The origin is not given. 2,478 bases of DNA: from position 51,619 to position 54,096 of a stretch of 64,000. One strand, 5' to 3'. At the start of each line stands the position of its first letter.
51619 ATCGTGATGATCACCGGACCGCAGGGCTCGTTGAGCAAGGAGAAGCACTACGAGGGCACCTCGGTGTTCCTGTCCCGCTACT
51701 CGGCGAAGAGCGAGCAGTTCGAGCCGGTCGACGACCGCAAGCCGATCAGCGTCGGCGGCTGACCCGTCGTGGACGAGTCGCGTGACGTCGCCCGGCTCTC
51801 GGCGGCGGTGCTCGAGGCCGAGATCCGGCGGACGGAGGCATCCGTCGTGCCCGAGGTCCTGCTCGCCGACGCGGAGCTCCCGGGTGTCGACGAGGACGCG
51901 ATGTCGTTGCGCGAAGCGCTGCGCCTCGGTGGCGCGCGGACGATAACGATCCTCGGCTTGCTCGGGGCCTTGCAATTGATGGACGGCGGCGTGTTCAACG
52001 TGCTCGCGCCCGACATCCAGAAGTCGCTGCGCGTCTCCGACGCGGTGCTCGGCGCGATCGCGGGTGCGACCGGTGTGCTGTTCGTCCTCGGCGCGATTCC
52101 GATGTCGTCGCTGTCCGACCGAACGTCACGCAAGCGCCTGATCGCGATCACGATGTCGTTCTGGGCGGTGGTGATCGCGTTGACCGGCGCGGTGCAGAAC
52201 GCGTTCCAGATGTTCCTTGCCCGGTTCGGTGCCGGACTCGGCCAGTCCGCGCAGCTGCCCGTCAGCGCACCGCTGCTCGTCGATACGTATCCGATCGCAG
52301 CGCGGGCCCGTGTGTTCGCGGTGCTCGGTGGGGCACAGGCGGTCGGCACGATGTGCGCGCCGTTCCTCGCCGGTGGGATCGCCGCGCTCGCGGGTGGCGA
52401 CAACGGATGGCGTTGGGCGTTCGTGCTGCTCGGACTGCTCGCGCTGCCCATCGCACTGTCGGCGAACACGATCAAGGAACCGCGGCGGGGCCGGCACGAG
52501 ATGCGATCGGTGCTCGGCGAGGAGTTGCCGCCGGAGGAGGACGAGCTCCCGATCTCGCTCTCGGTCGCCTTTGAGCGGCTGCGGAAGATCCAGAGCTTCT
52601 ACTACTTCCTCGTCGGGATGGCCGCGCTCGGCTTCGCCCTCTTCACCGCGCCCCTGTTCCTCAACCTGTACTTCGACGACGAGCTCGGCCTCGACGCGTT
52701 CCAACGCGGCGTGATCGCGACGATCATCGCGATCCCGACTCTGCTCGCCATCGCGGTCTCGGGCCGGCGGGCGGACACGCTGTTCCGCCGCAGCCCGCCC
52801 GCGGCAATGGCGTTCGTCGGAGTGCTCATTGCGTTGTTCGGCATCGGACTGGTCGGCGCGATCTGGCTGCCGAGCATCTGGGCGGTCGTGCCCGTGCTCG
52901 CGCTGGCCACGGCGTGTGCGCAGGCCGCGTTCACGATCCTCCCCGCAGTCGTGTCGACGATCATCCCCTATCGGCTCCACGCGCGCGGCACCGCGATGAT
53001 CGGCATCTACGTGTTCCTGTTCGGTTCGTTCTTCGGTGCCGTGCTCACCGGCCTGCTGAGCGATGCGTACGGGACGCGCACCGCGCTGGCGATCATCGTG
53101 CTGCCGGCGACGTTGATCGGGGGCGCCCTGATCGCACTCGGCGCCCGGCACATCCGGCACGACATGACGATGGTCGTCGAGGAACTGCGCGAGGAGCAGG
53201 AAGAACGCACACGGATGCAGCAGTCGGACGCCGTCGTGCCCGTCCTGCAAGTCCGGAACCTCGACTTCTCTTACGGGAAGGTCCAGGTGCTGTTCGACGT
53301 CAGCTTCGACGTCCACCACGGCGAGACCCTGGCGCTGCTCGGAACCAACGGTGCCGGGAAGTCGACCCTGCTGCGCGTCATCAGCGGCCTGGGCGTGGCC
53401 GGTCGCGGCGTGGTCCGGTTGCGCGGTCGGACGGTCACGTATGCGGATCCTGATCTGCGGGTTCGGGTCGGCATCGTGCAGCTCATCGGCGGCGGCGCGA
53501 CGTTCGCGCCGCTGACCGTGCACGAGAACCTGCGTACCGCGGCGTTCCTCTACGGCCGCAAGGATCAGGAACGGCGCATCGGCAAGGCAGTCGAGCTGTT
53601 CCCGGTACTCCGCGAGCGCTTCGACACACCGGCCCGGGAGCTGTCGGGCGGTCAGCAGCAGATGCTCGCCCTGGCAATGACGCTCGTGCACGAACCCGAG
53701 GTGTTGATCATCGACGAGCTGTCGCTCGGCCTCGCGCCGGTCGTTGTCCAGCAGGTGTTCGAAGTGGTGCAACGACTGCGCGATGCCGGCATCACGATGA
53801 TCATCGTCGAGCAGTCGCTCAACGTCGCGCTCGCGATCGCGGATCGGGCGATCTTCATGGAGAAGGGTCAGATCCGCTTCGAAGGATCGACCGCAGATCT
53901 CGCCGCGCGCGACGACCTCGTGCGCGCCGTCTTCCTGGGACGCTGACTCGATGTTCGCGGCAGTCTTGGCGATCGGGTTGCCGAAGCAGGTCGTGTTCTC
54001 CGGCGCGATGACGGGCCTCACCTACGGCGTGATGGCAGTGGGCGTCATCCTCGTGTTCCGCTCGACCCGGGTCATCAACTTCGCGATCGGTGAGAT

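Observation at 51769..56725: Liv-type ABC importer with unusual domain fusions: an MFS permease domain fused to the LivF-like ATPase, and a LivH-LivM-LivG triple fusion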

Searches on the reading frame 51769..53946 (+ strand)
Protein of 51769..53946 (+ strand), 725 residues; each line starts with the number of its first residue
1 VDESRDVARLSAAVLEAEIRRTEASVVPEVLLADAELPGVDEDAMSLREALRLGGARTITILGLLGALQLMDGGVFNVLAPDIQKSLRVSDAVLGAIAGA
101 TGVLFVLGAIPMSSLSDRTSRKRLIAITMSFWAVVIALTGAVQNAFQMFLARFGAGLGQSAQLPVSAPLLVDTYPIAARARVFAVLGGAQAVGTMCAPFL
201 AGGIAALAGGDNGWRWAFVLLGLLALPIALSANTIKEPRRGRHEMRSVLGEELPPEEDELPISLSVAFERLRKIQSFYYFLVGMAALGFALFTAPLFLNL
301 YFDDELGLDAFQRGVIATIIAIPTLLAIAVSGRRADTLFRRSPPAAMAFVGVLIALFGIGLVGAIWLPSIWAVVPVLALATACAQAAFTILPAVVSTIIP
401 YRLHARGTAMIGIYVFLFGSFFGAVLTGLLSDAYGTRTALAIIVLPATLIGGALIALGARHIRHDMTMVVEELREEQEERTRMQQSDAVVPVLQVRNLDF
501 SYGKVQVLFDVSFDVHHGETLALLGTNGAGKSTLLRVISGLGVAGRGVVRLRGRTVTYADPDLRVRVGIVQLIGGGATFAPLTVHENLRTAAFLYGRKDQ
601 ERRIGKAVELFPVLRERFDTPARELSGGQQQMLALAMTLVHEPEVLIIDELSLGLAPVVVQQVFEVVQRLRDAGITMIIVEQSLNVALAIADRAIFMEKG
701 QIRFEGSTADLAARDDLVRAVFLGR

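Call 3: search_protein_families(library=pfam, proteins=[window:51769-53946:+], max_evalue=0.01)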
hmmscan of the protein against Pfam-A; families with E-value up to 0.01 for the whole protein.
window:51769-53946:+ (725 aa): 8 families
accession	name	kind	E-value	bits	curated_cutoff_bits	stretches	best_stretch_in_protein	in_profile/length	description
PF07690.21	MFS_1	-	9.2e-42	143.6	33.4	2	63-412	2-336/347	Major Facilitator Superfamily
PF00005.33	ABC_tran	-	1.9e-25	90.5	25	1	509-650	2-134/137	ABC transporter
PF12832.13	MFS_1_like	-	3.4e-10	39.9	25.2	1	94-438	36-369/373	MFS_1 like family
PF13304.12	AAA_21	-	1.1e-09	39.3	27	1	618-672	231-288/304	AAA domain, putative AbiEii toxin, Type IV TA system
PF00083.30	Sugar_tr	-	4.4e-06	26.3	22.3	1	63-231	17-187/452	Sugar (and other) transporter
PF02463.25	SMC_N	-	0.0015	18.4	40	0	520-679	26-195/220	RecF/RecN/SMC N terminal domain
PF13555.12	AAA_29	-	0.0057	16.8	27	0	512-535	16-39/61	P-loop containing region of AAA domain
PF03137.26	OATP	-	0.0067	15.2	25.8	1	60-138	4-82/545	Organic Anion Transporter Polypeptide (OATP) family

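Call 4: search_protein_families(library=ncbifam, proteins=[window:51769-53946:+], max_evalue=0.01)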
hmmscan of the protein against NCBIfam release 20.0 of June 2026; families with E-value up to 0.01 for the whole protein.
window:51769-53946:+ (725 aa): 225 families (the best 25 are shown)
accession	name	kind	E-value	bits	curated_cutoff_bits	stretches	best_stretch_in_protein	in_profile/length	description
TIGR03410.1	urea_trans_UrtE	equivalog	1.9e-54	184.6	285.8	1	493-713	1-221/230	urea ABC transporter ATP-binding subunit UrtE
NF008626.0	PRK11614.1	equivalog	1.8e-51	174.9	441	1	493-724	6-236/237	high-affinity branched-chain amino acid ABC transporter ATP-binding protein LivF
TIGR04406.1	LPS_export_lptB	equivalog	3.1e-39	134.7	240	1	492-724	1-234/239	LPS export ABC transporter ATP-binding protein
NF008338.0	PRK11124.1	equivalog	4.7e-37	127.8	369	1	493-708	3-225/242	arginine ABC transporter ATP-binding protein ArtP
TIGR03864.1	PQQ_ABC_ATP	hypoth_equivalog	7.1e-37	127.1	302.25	1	493-716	2-224/236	ABC transporter, ATP-binding subunit, PQQ-dependent alcohol dehydrogenase system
TIGR01188.1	drrA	subfamily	2e-36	125.9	312.45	1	502-714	3-214/302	daunorubicin resistance ABC transporter, ATP-binding protein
TIGR03265.1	PhnT2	equivalog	1.4e-34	119.9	457.7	1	491-710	3-221/353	putative 2-aminoethylphosphonate ABC transporter ATP-binding protein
TIGR00893.1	2A0114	subfamily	3e-33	115.3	395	1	78-453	15-393/399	D-galactonate transporter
TIGR00972.1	3a0107s01c2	equivalog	3.2e-33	115.1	343.2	1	493-712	2-231/248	phosphate ABC transporter ATP-binding protein PstB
NF033858.1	ABC2_perm_RbbA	equivalog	8.2e-33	113.3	1050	1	474-714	246-487/909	ribosome-associated ATPase/putative transporter RbbA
NF006987.0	PRK09452.1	equivalog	2.1e-32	112.3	482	1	480-711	5-235/378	spermidine/putrescine ABC transporter ATP-binding protein PotA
NF011967.0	PRK15439.1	equivalog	2.6e-32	111.9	586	1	487-721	6-236/510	autoinducer 2 ABC transporter ATP-binding protein LsrA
TIGR04521.1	ECF_ATPase_2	equivalog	4.6e-32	111.2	330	1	495-720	3-241/279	energy-coupling factor transporter ATPase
NF010060.0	PRK13537.1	equivalog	3.5e-31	108.2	521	1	484-713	7-235/314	nodulation factor ABC transporter ATP-binding protein NodI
TIGR03411.1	urea_trans_UrtD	equivalog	1.7e-30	106.4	304.1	1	492-725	2-242/242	urea ABC transporter ATP-binding protein UrtD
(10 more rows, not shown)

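Call 5: find_homologous_proteins(query=window:51769-53946:+, max_evalue=1e-10)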
Query window:51769-53946:+ (725 aa): 414 proteins with E <= 1e-10 among 8000 candidates; the best 120 are listed.
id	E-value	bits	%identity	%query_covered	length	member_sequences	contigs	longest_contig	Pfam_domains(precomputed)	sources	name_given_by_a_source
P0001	0.0e+0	1384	91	98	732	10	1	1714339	PF00005.34,PF00083.31,PF12832.14,PF07690.22,PF13304.13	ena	-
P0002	0.0e+0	1378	89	99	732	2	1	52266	PF00005.34,PF12832.14,PF07690.22,PF13304.13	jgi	jgi:ABC-type branched-subunit amino acid transport system ATPase component/predicted MFS family arab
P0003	0.0e+0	1306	84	100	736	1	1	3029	PF00005.34,PF12832.14,PF07690.22,PF13304.13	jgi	jgi:ABC-type branched-subunit amino acid transport system ATPase component/predicted MFS family arab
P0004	0.0e+0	1278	83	97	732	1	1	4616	PF00005.34,PF00083.31,PF12832.14,PF07690.22,PF13304.13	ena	-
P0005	0.0e+0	1262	82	98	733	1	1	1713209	PF00005.34,PF00083.31,PF12832.14,PF07690.22,PF13304.13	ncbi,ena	-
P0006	0.0e+0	1256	81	98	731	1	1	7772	PF00005.34,PF00083.31,PF12832.14,PF07690.22,PF13304.13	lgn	-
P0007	0.0e+0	1247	81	98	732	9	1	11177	PF00005.34,PF00083.31,PF12832.14,PF07690.22,PF13304.13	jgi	jgi:ABC-type branched-subunit amino acid transport system ATPase component/predicted MFS family arab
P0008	0.0e+0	1242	80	100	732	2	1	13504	PF00005.34,PF12832.14,PF07690.22,PF13304.13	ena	-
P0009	0.0e+0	1242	80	99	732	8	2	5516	PF00005.34,PF00083.31,PF12832.14,PF07690.22,PF13304.13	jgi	-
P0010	0.0e+0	1237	80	100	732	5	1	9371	PF00005.34,PF00083.31,PF12832.14,PF07690.22,PF13304.13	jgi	jgi:ABC-type branched-subunit amino acid transport system ATPase component/predicted MFS family arab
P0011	0.0e+0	1229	80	100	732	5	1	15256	PF00005.34,PF00083.31,PF12832.14,PF07690.22,PF13304.13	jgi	jgi:ABC-type branched-subunit amino acid transport system ATPase component/predicted MFS family arab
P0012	0.0e+0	1220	79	97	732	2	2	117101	PF00005.34,PF12832.14,PF07690.22,PF13304.13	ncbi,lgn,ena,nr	ncbi:MAG TPA: ATP-binding protein [Acidimicrobiia bacterium]|nr:ATP-binding protein [Acidimicrobiia 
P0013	0.0e+0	1219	81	97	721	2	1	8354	PF00005.34,PF00083.31,PF12832.14,PF07690.22,PF13304.13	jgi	jgi:ABC-type branched-subunit amino acid transport system ATPase component/predicted MFS family arab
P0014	0.0e+0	1219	78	100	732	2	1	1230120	PF00005.34,PF02463.26,PF12832.14,PF07690.22,PF13304.13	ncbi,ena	-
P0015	0.0e+0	1204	77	100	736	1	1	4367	PF00005.34,PF00083.31,PF12832.14,PF07690.22,PF13304.13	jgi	jgi:ABC-type branched-subunit amino acid transport system ATPase component/sugar phosphate permease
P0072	5.2e-272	923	61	99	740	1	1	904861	PF00005.34,PF00083.31,PF07690.22,PF13304.13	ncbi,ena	-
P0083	1.5e-270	918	59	99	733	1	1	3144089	PF00005.34,PF02463.26,PF07690.22,PF13304.13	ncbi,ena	-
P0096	2.6e-268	910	60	100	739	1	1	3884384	PF00005.34,PF07690.22,PF13304.13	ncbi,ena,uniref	ncbi:ATP-binding protein [Candidatus Poriferisocius sp.]|uniref:ATP-binding protein n=1 Tax=Candidat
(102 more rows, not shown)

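Call 8: find_related_loci(query=window:51769-53946:+, collection=genome_contigs, flank=6000)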
Query window:51769-53946:+ (725 aa) in genome_contigs; peptide patterns used: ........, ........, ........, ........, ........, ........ (x = any residue, [..] = any of these).
167 stretches matched a pattern; 47 encode a relative of the query (tblastn E <= 1e-3); 47 distinct loci.
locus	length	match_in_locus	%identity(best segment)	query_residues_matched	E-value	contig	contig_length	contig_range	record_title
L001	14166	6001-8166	78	4-725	0e+0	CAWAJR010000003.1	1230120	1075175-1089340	MAG: uncultured Actinomycetes bacterium isolate MFD02416.bin.1.284 genome assembly, contig: contig_56821, whole genome s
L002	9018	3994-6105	74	21-725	0e+0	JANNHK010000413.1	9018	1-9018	MAG: Actinomycetes bacterium isolate SOY_6_C_metabat_267 SOY_6_C_k141_3559905, whole genome shotgun sequence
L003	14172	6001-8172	97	3-725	0e+0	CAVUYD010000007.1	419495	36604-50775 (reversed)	MAG: uncultured Actinomycetes bacterium isolate MFD05942.bin.2.133 genome assembly, contig: contig_34083, whole genome s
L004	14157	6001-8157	60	7-724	0e+0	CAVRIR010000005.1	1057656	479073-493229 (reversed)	MAG: uncultured Acidimicrobiia bacterium isolate MFD05841.bin.1.39 genome assembly, contig: contig_33300, whole genome s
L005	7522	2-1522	62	218-724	0e+0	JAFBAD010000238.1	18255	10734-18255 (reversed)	MAG: Acidimicrobiia bacterium isolate CP_BM_RX_R9_22 BM_RX_R9_k147_4443328, whole genome shotgun sequence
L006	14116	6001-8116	51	21-724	0e+0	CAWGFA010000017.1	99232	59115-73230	MAG: uncultured Acidimicrobiia bacterium isolate MFD05841.bin.2.7 genome assembly, contig: contig_53474, whole genome sh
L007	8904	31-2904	36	54-725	1e-98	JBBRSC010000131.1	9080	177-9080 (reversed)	MAG: Acidimicrobiales bacterium isolate La2_metabat2.005 La2_metabat2.005_K_3552187L9080_cov_14.8776, whole genome shotg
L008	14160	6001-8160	44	8-724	5e-176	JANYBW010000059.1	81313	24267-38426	MAG: Actinomycetes bacterium isolate 336R_metabinner_10 336R_k141_1219579, whole genome shotgun sequence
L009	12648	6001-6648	36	489-702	6e-30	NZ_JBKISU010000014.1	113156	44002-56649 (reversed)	Aeromonas sobria strain RHC0041 NODE_14_length_113156_cov_635.078670, whole genome shotgun sequence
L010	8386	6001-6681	35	491-711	2e-28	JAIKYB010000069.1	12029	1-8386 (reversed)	MAG: Treponema sp. isolate RUI470 k141_8364144_flag=0_multi=75.0000_len=12029, whole genome shotgun sequence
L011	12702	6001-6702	35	491-720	4e-28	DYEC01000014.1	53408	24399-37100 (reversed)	MAG TPA_asm: Anaerolinea sp. isolate Tomsk_49_42 Tomsk_k141_53952, whole genome shotgun sequence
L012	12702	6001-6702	35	491-720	8e-28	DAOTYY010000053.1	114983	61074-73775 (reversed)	MAG TPA_asm: Anaerolineaceae bacterium isolate H34_448 k137_897915, whole genome shotgun sequence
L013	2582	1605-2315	31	476-711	5e-25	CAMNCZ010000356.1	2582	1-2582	MAG: uncultured Eubacteriaceae bacterium isolate SRR873598_bin.135_metaWRAP_v1.3_MAG genome assembly, contig: NODE.11333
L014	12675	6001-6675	32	501-714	1e-24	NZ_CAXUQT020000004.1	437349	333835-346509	Phyllobacterium sp. LjRoot231 LJR231c4, whole genome shotgun sequence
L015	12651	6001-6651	35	502-707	2e-24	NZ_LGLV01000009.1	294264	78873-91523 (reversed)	Pararhizobium polonicum strain F5.1 contig_5, whole genome shotgun sequence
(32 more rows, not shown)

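Call 29: predict_structure(alignment_id=A1)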
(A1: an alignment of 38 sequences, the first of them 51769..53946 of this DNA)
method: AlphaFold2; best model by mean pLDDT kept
length: 725 residues; sequences in the alignment: 38
mean_pLDDT: 81.9   pTM: 0.76
mean pLDDT of the five models: 81.9, 81.4, 78.1, 76.9, 75.9
residues with pLDDT >= 90: 106; 70-90: 550; 50-70: 57; < 50: 12
segments of 3 or more residues with pLDDT < 50: 1-3, 24-28
pLDDT, mean of each block of 10 residues (from residue 1): 54 60 49 69 79 87 89 87 85 86 83 81 90 92 90 87 79 82 83 81 79 86 92 86 82 75 79 86 86 83 83 83 82 76 85 91 88 88 83 80 83 79 86 89 91 88 83 81 79 83 58 90 79 84 80 84 86 71 89 87 90 89 84 89 89 70 83 90 77 83 82 73 51
secondary structure, 60 per line:
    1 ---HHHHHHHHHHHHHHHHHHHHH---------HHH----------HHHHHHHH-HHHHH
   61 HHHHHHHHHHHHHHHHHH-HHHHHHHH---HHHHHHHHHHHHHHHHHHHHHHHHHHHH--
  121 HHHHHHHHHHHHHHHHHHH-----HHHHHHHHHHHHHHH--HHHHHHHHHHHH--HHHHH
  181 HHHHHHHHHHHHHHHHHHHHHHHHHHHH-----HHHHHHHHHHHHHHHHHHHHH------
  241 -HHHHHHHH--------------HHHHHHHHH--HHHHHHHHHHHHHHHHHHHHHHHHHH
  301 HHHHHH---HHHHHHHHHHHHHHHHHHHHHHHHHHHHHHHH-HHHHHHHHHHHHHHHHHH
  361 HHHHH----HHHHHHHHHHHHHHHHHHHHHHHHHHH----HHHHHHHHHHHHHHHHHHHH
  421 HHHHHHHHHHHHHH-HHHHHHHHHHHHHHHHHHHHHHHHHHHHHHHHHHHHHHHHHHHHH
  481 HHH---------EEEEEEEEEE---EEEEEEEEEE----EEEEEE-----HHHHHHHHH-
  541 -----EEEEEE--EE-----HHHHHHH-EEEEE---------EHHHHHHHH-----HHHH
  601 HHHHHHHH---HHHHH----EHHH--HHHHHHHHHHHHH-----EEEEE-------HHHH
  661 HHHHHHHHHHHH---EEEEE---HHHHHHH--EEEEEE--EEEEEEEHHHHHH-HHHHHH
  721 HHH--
elements in order (helices of 4 or more, strands of 3 or more residues): H4-24 H47-54 H56-78 H80-87 H91-118 H121-139 H145-159 H162-173 H176-208 H214-234 H242-249 H264-272 H275-306 H310-341 H343-365 H370-396 H401-434 H436-483 E493-502 E506-515 E520-525 H531-539 E546-551 H561-567 E569-573 H584-591 H597-608 H612-616 H627-639 E645-649 H657-672 E676-680 H684-690 E693-698 E701-707 H708-713 H715-723

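Call 36: fold_search(model_id=the predicted structure, library=pdb)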
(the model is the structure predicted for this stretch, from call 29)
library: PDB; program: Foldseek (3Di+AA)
matches with E <= 10: 1855; with E <= 0.001: 1667
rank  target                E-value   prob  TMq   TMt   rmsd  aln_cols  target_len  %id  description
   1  1ji0                  1.7e-16  1.00  0.31  0.89   2.7       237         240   37  Crystal Structure Analysis of the ABC transporter from Thermotoga maritima (released 2002-08-14)
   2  6mbn_A                3.9e-15  1.00  0.30  0.85   2.5       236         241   27  LptB E163Q in complex with ATP (released 2019-08-14)
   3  4qc2_A                4.3e-15  1.00  0.30  0.85   2.7       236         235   27  Crystal structure of lipopolysaccharide transport protein LptB in complex with ATP and Magnesium ions (released 2014-10-22)
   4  4wbs_B                5.1e-15  1.00  0.30  0.80   2.6       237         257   30  Crystal structure of an ABC transporter related protein from Burkholderia phymatum (released 2014-09-24)
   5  6b8b                  6.6e-15  1.00  0.30  0.90   2.0       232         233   26  E. coli LptB in complex with ADP and a novobiocin derivative (released 2017-12-06)
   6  6mgf                  6.6e-15  1.00  0.30  0.87   2.4       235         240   28  untagged, wild-type LptB in complex with ADP (released 2019-09-18)
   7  9dok_B                7.9e-15  1.00  0.30  0.86   2.6       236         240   30  Cryo-EM structure of LptB2FG apo-II (released 2025-11-19)
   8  4u02_A                7.9e-15  1.00  0.30  0.85   2.7       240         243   31  Crystal structure of apo-TTHA1159 (released 2015-05-13)
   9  4wbs_A                9.0e-15  1.00  0.30  0.84   2.5       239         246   29  Crystal structure of an ABC transporter related protein from Burkholderia phymatum (released 2014-09-24)
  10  4p33_A                9.4e-15  1.00  0.30  0.87   2.5       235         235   27  Crystal structure of E. coli LptB-E163Q in complex with ATP-sodium (released 2014-03-26)
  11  6mjp_A                1.1e-14  1.00  0.30  0.86   2.3       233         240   25  LptB(E163Q)FGC from Vibrio cholerae (released 2019-03-27)
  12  8frl_A                1.1e-14  1.00  0.30  0.86   2.3       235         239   27  Acinetobacter baylyi LptB2FG bound to lipopolysaccharide and a macrocyclic peptide (released 2024-01-03)
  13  6mit_A                1.2e-14  1.00  0.30  0.87   2.5       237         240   27  LptBFGC from Enterobacter cloacae (released 2019-03-27)
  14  5x5y_A                1.3e-14  1.00  0.30  0.86   2.4       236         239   30  A membrane protein complex (released 2017-04-05)
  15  5x3x_a                1.5e-14  1.00  0.30  0.75   2.5       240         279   32  2.8A resolution structure of a cobalt energy-coupling factor transporter-CbiMQO (released 2017-04-05)
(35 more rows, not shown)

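Call 48: find_encoding_contigs(protein=P0083, flank=8000, max_places=2)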
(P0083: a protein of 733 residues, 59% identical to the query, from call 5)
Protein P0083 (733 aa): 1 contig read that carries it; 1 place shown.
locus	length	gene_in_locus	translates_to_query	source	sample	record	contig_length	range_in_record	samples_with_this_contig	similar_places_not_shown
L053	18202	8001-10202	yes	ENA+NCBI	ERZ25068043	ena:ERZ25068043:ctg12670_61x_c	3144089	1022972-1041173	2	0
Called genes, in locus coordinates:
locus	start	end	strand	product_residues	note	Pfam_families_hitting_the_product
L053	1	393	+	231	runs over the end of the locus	PF02627:CMD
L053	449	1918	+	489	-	PF00171:Aldedh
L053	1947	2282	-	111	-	-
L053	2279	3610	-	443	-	PF00355:Rieske, PF00848:Ring_hydroxyl_A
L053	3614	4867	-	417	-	PF01979:Amidohydro_1, PF07969:Amidohydro_3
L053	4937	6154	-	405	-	PF02515:CoA_transf_3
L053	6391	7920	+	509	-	-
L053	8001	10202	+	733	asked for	PF07690:MFS_1, PF00005:ABC_tran, PF02463:SMC_N (faint), PF13304:AAA_21 (faint)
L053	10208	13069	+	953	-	PF02653:BPD_transp_2, PF00005:ABC_tran, PF12399:BCA_ABC_TP_C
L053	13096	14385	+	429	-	PF00067:p450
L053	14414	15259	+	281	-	PF02668:TauD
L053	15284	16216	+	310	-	PF00149:Metallophos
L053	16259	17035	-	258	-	PF01061:ABC2_membrane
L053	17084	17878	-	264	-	PF01061:ABC2_membrane, PF12698:ABC2_membrane_3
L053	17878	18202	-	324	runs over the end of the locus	PF00005:ABC_tran, PF13304:AAA_21 (weak), PF27102:NodI_C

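Call 49: find_encoding_contigs(protein=P0096, flank=8000, max_places=2)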
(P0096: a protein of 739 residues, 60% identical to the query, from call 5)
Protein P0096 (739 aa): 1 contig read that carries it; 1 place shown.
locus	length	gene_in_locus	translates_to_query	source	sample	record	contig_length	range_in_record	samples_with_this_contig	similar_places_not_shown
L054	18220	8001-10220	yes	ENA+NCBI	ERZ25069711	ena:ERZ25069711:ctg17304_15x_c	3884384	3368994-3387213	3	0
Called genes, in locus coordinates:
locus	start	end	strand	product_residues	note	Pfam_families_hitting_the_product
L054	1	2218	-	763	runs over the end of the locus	PF00884:Sulfatase, PF16347:SGSH_C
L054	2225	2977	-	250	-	PF00106:adh_short, PF01370:Epimerase (faint), PF13561:adh_short_C2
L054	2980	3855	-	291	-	PF00106:adh_short, PF01370:Epimerase (weak), PF13561:adh_short_C2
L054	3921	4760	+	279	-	PF02668:TauD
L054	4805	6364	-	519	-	PF00501:AMP-binding, PF13193:AMP-binding_C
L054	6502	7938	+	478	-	PF13458:Peripla_BP_6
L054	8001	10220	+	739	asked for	PF07690:MFS_1, PF00005:ABC_tran, PF13304:AAA_21 (weak)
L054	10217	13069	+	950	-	PF02653:BPD_transp_2, PF00005:ABC_tran, PF12399:BCA_ABC_TP_C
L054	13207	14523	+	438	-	PF04909:Amidohydro_2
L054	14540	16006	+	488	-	PF00171:Aldedh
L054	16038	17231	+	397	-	PF02515:CoA_transf_3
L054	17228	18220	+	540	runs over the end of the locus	PF00501:AMP-binding, PF13193:AMP-binding_C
